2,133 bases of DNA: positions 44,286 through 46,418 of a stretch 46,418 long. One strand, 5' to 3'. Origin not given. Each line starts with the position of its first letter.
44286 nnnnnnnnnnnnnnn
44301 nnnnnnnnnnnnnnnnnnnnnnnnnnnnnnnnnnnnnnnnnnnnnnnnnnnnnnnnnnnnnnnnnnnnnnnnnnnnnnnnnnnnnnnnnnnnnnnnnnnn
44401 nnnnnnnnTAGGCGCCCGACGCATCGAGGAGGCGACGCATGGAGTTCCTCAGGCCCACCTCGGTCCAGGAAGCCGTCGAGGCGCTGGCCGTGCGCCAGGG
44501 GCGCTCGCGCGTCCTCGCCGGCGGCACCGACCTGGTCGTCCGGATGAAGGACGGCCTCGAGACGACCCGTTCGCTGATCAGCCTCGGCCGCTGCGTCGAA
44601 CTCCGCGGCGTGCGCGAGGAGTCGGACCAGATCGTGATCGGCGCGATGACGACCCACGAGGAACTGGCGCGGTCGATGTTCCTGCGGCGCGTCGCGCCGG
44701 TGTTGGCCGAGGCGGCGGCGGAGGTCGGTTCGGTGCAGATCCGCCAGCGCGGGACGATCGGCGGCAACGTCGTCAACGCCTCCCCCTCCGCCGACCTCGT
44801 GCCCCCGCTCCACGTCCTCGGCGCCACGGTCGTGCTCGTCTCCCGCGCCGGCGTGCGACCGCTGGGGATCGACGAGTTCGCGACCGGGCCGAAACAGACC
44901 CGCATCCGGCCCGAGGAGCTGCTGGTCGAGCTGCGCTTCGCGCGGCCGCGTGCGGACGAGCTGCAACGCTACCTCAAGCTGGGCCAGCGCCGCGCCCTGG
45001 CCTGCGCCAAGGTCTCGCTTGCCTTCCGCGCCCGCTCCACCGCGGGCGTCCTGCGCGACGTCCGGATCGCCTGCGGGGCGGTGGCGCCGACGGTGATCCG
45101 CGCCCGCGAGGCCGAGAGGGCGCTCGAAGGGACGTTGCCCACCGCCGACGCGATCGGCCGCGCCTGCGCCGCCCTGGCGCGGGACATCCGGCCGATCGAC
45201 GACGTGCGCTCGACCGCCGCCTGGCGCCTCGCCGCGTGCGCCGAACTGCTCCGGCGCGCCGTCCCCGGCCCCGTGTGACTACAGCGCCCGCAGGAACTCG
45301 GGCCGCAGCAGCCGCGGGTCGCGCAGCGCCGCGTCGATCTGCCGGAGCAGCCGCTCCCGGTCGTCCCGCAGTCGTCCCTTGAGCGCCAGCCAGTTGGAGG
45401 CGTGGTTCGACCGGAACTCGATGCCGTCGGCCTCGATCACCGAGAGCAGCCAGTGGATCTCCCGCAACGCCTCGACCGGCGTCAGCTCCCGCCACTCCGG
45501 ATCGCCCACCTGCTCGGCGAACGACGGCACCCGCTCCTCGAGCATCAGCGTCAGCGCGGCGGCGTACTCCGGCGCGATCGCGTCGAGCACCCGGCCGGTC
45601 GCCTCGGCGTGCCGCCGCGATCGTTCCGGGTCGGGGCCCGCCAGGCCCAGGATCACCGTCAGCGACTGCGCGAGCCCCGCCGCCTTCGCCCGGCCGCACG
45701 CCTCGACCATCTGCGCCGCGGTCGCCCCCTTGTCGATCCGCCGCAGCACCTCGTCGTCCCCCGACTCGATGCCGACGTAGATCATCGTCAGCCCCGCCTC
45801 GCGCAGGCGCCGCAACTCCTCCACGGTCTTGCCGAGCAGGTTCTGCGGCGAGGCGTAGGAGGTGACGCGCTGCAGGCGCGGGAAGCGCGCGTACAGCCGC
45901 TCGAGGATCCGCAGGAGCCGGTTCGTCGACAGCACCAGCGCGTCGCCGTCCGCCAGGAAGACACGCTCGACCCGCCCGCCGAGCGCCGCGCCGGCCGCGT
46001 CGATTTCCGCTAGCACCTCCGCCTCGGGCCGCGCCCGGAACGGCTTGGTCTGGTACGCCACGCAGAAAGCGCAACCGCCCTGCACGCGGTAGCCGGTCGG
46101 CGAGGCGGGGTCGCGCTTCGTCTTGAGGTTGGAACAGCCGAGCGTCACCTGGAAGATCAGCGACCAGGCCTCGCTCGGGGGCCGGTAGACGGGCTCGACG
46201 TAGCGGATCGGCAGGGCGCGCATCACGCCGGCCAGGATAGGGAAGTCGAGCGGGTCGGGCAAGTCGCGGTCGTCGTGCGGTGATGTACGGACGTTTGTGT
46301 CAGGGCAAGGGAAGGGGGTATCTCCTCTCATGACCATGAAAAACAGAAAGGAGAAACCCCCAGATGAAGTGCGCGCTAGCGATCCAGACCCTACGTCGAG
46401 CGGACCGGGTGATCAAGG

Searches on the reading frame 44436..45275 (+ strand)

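Call 73: search_protein_families(library=pfam, proteins=[window:44436-45275:+], max_evalue=0.0001)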
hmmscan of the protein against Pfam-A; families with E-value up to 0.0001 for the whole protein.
window:44436-45275:+ (280 aa): 2 families
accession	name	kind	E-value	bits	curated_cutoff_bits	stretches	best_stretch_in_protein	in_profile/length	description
PF00941.27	FAD_binding_5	-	1.8e-44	152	27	1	2-167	3-166/170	FAD binding domain in molybdopterin dehydrogenase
PF03450.22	CO_deh_flav_C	-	9.2e-22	77.5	25.5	1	179-276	2-99/102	CO dehydrogenase flavoprotein C-terminal domain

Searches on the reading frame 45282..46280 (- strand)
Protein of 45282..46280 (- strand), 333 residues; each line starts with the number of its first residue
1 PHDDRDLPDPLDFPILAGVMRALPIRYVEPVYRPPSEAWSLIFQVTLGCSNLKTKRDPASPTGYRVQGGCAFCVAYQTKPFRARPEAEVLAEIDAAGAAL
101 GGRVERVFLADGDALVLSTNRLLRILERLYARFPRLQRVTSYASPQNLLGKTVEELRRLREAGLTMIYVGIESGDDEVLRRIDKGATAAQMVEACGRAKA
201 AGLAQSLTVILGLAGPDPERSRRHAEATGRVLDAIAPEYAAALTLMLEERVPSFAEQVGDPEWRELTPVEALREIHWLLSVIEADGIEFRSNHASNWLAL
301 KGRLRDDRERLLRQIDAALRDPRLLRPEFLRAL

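Call 73: search_protein_families(library=pfam, proteins=[window:45282-46280:-], max_evalue=0.0001)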
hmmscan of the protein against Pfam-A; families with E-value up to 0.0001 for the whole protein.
window:45282-46280:- (333 aa): 1 family
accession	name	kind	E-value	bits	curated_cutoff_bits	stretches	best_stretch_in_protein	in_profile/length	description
PF04055.27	Radical_SAM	-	1.8e-19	70.9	29.5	1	69-219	10-157/166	Radical SAM superfamily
